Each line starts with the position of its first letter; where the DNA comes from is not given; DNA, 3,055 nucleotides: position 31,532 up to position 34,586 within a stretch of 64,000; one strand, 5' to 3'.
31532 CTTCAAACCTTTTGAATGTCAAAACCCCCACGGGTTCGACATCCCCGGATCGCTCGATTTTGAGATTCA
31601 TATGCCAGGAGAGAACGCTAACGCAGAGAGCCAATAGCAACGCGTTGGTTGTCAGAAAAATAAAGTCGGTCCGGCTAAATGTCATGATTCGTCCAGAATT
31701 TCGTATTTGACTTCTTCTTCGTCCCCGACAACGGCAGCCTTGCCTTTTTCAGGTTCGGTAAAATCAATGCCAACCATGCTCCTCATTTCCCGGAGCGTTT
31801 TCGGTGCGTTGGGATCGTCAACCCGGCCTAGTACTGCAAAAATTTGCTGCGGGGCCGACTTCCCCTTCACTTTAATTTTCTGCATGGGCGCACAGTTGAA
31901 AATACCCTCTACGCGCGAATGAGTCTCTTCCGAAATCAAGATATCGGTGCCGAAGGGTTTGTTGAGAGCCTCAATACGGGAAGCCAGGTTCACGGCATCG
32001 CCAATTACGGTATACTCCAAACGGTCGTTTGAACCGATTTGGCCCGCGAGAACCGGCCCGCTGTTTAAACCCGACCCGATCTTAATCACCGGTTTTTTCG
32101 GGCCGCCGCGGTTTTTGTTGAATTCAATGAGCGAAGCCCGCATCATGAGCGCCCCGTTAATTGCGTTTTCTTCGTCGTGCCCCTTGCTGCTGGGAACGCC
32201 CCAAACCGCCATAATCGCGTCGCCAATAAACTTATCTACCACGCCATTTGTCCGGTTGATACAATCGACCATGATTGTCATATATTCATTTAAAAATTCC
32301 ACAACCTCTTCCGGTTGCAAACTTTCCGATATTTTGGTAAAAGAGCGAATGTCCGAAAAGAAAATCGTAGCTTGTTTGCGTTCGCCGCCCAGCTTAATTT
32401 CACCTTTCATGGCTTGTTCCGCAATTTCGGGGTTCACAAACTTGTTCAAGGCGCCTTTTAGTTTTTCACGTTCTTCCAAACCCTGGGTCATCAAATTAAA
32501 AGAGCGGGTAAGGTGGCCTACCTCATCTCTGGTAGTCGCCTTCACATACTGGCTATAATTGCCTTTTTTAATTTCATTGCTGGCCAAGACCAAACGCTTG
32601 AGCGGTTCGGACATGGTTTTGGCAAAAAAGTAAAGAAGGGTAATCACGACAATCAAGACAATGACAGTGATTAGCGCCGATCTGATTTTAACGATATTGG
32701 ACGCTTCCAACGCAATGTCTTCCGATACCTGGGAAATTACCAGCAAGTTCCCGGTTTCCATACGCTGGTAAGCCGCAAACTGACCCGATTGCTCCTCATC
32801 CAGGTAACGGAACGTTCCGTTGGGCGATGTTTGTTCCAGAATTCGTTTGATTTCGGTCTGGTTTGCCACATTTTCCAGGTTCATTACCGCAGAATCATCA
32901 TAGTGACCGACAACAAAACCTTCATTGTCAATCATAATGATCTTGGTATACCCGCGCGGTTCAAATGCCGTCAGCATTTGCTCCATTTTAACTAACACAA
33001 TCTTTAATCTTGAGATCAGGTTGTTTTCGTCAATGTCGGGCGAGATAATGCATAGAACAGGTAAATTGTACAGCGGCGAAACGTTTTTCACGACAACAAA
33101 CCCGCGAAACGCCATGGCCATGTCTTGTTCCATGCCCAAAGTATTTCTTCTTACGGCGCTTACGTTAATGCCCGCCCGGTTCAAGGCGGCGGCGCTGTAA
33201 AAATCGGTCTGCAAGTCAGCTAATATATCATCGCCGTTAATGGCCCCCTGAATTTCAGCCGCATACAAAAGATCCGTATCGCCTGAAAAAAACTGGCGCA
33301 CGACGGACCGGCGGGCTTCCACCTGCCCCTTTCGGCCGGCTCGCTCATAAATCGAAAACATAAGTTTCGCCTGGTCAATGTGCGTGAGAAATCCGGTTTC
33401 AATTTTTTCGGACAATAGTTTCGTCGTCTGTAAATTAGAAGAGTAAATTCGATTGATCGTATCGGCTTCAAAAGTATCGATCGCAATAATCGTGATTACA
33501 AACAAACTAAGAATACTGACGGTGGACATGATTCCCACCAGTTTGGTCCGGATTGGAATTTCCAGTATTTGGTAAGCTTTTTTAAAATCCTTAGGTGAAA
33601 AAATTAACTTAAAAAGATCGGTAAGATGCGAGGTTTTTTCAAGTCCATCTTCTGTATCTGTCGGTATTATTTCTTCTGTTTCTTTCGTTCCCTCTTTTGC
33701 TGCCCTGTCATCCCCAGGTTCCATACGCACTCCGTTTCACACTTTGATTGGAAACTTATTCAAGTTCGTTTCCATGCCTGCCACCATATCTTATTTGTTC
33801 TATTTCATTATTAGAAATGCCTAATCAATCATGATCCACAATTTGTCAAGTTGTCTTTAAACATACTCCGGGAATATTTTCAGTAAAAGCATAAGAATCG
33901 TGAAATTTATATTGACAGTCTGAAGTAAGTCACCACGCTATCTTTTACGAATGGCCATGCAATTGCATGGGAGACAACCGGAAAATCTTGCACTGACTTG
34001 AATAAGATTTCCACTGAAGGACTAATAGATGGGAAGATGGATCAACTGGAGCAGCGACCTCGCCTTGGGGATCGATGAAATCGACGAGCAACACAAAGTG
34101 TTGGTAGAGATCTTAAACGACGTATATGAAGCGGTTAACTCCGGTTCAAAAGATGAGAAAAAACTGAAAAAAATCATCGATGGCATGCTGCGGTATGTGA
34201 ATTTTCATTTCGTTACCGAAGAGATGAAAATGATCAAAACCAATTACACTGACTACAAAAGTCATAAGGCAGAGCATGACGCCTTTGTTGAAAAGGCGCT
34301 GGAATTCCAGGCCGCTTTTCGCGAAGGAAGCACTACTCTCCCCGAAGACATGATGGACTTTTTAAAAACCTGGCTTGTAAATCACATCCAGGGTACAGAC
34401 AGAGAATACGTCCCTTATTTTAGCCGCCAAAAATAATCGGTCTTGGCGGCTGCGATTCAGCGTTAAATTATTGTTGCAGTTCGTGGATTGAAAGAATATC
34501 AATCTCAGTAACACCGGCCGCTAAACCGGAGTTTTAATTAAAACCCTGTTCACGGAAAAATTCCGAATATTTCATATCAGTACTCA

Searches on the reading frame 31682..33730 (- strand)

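Call 107: search_protein_families(library=pfam, proteins=[window:31682-33730:-], max_evalue=0.00001)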
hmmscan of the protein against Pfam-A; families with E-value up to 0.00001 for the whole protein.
window:31682-33730:- (682 aa): 2 families
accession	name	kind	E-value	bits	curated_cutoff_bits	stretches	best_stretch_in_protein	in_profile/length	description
PF00211.25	Guanylate_cyc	-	1.2e-26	93.8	21.9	1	452-627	7-176/183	Adenylate and Guanylate cyclase catalytic domain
PF00672.30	HAMP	-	5.6e-10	39.8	25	1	368-420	1-53/53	HAMP domain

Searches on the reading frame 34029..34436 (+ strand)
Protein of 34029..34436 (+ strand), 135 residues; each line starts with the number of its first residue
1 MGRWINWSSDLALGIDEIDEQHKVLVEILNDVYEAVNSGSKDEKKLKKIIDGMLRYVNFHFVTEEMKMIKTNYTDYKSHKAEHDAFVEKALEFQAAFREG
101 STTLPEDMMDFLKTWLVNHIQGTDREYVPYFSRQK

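Call 107: search_protein_families(library=pfam, proteins=[window:34029-34436:+], max_evalue=0.00001)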
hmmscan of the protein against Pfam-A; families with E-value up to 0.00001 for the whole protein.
window:34029-34436:+ (135 aa): 1 family
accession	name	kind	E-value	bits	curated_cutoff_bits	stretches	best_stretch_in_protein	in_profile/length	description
PF01814.28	Hemerythrin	-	8.2e-19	68.8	25.3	1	14-130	2-126/127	Hemerythrin HHE cation binding domain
